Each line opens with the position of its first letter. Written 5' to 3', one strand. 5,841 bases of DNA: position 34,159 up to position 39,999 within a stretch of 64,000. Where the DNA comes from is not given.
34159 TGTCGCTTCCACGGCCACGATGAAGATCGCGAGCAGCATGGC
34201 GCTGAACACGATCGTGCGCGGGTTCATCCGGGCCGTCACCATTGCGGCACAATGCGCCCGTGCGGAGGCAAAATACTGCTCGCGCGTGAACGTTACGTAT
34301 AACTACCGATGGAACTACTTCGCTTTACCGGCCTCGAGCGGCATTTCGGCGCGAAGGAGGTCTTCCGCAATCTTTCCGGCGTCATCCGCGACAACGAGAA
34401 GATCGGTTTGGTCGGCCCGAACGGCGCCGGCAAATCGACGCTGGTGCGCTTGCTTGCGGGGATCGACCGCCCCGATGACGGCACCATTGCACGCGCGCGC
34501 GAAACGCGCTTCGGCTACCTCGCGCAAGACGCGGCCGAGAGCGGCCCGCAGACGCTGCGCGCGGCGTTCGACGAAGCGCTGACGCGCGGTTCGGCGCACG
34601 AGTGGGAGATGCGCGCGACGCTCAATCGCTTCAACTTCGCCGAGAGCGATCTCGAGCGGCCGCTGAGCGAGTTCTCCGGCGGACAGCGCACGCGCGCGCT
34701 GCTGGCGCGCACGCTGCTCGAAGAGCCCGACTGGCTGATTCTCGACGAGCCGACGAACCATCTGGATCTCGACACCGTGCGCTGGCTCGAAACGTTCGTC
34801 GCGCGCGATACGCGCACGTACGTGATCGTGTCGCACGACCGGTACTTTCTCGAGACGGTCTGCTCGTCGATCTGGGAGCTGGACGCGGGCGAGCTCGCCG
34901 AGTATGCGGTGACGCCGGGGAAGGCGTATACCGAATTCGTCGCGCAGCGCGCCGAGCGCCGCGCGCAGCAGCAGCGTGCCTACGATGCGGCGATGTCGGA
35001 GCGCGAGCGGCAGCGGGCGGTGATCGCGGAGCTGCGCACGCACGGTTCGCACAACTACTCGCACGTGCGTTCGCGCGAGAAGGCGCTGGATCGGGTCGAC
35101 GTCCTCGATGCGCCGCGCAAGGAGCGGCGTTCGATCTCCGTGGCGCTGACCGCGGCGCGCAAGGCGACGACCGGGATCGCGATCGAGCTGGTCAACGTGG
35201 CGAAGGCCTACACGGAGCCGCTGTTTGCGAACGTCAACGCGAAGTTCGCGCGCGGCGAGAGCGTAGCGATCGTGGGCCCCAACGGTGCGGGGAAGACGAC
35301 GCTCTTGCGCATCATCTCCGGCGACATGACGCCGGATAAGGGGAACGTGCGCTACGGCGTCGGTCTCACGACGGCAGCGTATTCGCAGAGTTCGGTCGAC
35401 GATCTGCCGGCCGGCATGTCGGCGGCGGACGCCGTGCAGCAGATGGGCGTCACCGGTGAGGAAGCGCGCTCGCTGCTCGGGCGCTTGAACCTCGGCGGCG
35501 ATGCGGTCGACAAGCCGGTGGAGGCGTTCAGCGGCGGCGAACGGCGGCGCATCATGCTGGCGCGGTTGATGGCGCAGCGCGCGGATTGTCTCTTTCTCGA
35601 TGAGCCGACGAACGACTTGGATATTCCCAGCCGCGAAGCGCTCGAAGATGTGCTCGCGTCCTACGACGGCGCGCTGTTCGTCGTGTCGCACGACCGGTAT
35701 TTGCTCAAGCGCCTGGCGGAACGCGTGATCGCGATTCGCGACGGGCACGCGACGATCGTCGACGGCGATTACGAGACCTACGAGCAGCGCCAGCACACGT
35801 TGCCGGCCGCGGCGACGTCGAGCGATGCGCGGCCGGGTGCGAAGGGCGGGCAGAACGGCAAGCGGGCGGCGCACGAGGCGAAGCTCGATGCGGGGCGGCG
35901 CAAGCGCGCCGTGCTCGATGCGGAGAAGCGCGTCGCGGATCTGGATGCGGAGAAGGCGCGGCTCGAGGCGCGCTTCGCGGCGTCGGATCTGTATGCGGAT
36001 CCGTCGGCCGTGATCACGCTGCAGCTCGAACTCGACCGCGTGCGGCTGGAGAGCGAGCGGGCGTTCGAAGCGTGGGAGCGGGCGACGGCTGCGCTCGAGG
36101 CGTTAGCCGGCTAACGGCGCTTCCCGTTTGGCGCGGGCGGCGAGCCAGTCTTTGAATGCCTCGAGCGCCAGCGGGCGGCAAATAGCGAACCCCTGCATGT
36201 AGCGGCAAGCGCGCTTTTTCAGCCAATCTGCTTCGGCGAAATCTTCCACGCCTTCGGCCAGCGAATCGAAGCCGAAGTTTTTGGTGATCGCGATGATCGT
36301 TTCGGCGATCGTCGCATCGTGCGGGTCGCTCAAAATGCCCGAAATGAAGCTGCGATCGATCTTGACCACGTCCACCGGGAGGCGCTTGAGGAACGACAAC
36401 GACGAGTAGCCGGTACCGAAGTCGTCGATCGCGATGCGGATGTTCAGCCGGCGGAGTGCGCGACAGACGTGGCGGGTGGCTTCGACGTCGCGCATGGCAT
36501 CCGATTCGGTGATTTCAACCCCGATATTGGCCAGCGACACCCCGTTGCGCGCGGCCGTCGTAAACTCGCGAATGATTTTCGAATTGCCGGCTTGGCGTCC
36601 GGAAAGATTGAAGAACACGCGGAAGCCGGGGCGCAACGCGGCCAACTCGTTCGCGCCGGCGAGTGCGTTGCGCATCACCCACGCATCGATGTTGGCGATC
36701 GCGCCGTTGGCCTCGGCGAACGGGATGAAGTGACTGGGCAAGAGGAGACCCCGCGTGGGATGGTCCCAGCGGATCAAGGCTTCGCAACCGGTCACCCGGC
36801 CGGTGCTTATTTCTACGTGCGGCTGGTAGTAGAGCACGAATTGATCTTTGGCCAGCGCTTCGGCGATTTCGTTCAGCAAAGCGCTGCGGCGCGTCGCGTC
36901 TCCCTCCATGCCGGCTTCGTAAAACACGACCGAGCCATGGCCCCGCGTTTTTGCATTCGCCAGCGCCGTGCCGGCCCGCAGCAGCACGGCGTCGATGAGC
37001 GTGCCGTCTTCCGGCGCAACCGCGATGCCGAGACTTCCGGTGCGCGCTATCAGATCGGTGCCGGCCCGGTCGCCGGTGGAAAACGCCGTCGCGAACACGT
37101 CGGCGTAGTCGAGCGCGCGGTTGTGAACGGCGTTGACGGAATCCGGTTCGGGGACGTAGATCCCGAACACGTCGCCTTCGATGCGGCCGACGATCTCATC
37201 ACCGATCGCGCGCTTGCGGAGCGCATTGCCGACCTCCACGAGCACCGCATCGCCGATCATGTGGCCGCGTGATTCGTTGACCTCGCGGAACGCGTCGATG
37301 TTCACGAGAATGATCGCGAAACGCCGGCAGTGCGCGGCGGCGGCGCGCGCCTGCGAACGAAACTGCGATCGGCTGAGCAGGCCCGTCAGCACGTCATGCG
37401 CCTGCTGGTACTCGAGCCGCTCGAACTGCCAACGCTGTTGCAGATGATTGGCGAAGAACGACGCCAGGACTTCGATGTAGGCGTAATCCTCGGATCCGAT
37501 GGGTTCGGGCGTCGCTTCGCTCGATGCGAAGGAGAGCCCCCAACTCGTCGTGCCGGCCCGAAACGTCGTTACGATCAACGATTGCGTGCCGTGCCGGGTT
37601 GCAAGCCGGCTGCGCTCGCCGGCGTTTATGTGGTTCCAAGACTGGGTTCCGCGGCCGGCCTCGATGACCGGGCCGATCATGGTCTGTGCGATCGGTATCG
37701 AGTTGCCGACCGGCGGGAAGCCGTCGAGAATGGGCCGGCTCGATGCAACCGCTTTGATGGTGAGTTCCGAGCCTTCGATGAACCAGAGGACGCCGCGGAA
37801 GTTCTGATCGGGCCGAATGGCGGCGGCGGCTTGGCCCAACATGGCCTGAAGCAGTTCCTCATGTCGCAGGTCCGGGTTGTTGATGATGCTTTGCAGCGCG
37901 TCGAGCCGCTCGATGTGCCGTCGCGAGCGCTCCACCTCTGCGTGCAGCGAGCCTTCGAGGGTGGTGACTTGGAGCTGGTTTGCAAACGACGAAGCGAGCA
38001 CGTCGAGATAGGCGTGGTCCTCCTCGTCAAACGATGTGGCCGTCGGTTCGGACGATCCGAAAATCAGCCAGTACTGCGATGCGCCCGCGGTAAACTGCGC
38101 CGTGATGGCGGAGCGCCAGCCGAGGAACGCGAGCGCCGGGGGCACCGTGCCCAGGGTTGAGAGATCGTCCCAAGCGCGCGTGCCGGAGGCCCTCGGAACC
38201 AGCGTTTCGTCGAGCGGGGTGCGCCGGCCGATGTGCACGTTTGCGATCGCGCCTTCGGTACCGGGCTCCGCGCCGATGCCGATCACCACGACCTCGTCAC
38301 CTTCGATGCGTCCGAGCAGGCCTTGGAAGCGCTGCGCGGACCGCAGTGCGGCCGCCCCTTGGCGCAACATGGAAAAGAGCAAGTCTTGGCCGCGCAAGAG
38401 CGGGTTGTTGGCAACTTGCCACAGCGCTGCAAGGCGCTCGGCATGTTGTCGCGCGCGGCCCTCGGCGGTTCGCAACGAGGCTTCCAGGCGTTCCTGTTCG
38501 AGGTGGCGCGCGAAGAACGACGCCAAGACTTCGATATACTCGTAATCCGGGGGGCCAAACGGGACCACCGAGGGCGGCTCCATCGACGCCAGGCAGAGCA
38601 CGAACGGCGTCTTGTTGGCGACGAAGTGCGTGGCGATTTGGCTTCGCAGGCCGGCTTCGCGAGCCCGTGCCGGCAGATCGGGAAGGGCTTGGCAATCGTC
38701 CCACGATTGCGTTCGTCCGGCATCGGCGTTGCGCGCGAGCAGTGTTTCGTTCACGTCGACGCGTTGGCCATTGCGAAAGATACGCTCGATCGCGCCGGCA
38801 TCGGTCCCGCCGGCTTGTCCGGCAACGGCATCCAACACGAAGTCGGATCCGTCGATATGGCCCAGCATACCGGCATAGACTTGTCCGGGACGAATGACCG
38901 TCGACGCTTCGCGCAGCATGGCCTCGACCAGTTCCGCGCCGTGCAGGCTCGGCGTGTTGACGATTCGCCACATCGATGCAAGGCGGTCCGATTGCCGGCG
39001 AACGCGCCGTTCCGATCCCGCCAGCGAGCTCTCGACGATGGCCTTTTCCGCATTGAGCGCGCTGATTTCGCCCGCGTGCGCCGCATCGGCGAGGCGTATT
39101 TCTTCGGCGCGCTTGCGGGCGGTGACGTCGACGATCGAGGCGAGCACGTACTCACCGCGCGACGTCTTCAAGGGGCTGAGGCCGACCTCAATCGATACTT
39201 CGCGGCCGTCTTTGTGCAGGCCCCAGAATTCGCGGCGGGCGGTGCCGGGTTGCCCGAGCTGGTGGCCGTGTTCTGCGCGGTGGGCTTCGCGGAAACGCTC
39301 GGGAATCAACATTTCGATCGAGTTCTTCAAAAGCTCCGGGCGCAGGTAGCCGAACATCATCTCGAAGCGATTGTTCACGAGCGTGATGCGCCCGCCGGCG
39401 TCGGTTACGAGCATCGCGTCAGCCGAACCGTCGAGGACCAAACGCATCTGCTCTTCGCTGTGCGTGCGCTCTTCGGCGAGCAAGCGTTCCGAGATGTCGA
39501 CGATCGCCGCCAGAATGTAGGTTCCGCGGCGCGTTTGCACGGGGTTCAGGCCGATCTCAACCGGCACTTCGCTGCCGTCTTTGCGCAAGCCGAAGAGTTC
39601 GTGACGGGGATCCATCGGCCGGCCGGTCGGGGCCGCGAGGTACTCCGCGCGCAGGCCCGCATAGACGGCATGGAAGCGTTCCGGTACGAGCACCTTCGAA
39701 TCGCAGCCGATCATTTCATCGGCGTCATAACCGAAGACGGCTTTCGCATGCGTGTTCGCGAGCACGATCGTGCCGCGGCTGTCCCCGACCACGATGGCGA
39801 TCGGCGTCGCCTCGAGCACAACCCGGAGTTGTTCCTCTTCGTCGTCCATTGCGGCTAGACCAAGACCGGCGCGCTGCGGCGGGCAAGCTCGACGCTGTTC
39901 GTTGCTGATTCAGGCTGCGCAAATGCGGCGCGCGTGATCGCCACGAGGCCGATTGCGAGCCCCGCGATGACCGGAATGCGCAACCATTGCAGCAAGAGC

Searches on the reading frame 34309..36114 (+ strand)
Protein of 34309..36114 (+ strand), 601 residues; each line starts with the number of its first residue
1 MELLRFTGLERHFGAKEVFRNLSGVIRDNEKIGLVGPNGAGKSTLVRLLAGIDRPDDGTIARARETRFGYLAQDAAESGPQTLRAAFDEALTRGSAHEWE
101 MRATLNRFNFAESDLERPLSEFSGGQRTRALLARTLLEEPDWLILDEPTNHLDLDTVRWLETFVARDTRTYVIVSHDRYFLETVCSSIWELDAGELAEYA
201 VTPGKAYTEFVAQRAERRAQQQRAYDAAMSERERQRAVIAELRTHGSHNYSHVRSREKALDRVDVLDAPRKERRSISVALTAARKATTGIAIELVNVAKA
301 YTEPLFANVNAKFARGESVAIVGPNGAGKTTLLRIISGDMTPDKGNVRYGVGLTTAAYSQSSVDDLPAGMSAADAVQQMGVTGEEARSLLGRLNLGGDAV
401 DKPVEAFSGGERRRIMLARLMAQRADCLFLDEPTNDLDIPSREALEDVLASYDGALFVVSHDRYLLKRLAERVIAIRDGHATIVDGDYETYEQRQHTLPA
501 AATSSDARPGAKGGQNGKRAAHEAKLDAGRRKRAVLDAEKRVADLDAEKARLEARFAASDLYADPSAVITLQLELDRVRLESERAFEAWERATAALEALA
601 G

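Call 43: find_encoding_contigs(protein=window:34309-36114:+, flank=10000, max_places=6)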
Protein window:34309-36114:+ (601 aa): no gene with exactly this product is on record in the collection.

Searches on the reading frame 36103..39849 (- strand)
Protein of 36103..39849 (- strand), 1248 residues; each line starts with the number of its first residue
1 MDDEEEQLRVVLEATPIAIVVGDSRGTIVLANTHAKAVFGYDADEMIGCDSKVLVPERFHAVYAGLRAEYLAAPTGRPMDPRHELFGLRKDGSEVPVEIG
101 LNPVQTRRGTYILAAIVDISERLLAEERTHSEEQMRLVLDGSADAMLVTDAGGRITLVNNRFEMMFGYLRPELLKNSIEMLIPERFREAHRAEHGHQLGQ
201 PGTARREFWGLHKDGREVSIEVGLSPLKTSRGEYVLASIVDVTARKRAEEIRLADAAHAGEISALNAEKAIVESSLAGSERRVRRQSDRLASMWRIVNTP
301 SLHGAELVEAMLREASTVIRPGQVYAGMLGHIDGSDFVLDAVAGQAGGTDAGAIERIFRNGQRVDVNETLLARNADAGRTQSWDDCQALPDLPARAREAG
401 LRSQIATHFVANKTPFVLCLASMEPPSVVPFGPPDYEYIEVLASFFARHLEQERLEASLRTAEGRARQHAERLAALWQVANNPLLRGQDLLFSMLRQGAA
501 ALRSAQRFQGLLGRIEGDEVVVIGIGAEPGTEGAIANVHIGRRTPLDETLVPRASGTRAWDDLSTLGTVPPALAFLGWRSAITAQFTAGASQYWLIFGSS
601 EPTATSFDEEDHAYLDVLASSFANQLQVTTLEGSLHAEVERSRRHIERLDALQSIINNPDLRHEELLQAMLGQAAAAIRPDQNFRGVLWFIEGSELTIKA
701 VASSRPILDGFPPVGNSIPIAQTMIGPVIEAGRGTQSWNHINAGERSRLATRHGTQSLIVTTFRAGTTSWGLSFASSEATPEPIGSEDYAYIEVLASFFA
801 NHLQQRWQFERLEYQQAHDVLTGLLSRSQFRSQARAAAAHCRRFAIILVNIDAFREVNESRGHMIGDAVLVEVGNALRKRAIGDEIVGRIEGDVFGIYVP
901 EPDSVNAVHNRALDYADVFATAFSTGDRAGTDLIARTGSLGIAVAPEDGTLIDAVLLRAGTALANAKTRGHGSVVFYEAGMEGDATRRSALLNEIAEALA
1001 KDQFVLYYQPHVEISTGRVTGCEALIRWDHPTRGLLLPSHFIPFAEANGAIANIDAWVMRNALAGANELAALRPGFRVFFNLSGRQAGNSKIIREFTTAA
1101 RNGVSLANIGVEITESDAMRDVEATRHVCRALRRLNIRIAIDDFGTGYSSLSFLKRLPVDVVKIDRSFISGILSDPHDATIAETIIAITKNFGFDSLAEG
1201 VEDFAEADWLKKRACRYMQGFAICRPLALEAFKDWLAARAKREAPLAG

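Call 27: search_protein_families(library=pfam, max_evalue=0.01, proteins=[window:36106-39849:-])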
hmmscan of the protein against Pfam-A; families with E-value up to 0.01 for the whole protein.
window:36106-39849:- (1248 aa): 9 families
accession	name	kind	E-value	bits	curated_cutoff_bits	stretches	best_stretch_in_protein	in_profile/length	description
PF00563.25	EAL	-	3.7e-71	239.7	31.3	1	993-1226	2-236/236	EAL domain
PF00990.26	GGDEF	-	6e-27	94.8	23.8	1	817-971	2-159/161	Diguanylate cyclase, GGDEF domain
PF13426.13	PAS_9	-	9.2e-24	84.1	27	2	144-244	2-103/103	PAS domain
PF00989.32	PAS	-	4.5e-22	78.6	22.6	2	133-237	1-108/113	PAS fold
PF08448.16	PAS_4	-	3.7e-17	63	23.1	2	139-247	1-110/110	PAS fold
PF13188.13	PAS_8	-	6.5e-15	54.9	21.8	2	134-186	2-55/65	PAS domain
PF24820.1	Diguanyl_cycl_sensor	-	1.4e-05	25.5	28.1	1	17-105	7-97/109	Diguanylate cyclase-like sensor domain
PF08447.18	PAS_3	-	2.6e-05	24.8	25.6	1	157-233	3-81/89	PAS fold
PF13185.12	GAF_2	-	0.0044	17.7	28.6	0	306-450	6-135/136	GAF domain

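Call 41: find_encoding_contigs(protein=window:36103-39849:-, flank=10000, max_places=6)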
Protein window:36103-39849:- (1248 aa): no gene with exactly this product is on record in the collection.
